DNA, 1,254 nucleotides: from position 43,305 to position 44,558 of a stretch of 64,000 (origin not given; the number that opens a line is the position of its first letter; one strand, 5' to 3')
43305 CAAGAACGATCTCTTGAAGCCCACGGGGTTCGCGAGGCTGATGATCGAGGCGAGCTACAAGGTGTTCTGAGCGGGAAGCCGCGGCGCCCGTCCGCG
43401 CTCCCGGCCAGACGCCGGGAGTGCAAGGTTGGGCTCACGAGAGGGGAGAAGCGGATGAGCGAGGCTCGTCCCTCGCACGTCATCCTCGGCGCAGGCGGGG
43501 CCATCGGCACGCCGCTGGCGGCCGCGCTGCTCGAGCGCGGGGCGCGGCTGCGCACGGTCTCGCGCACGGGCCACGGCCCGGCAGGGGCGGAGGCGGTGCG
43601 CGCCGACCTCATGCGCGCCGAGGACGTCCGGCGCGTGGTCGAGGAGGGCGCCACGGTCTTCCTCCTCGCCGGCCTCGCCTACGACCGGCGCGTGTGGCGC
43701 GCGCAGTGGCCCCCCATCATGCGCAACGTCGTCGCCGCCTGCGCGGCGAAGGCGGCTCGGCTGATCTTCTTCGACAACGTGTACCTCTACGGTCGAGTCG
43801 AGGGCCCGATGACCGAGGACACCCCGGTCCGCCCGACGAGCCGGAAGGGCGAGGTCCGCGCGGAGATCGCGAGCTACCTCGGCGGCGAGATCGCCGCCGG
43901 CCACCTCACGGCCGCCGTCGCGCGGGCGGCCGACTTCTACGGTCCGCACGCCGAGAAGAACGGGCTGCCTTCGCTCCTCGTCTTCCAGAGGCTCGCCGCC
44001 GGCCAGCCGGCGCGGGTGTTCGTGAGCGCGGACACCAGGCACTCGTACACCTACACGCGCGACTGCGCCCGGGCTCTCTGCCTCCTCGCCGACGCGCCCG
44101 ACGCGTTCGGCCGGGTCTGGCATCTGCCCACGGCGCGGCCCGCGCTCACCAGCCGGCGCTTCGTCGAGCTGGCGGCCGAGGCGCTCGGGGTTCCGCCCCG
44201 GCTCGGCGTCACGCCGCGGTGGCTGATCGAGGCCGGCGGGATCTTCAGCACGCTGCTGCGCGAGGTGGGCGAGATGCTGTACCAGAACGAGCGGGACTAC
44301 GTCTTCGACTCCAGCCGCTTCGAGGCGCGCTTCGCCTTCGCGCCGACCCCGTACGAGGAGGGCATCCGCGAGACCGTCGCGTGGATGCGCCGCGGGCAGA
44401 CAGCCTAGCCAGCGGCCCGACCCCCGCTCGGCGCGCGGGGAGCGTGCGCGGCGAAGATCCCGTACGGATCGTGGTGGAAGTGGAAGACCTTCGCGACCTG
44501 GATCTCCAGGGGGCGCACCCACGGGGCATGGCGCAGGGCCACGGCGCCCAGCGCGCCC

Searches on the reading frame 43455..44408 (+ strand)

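Call 44: search_protein_families(library=pfam, proteins=[window:43455-44408:+], max_evalue=0.00001)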
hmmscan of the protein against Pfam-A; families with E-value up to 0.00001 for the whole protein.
window:43455-44408:+ (317 aa): 3 families
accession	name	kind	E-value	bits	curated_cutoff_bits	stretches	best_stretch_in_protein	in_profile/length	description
PF01370.27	Epimerase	-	6.6e-18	65.4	20.9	1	9-218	2-231/240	NAD dependent epimerase/dehydratase family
PF04321.23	RmlD_sub_bind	-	4.4e-09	36.2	27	1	9-227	4-215/287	RmlD substrate binding domain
PF13460.12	NAD_binding_10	-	4.2e-06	27.2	27.2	1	12-118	1-108/184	NAD(P)H-binding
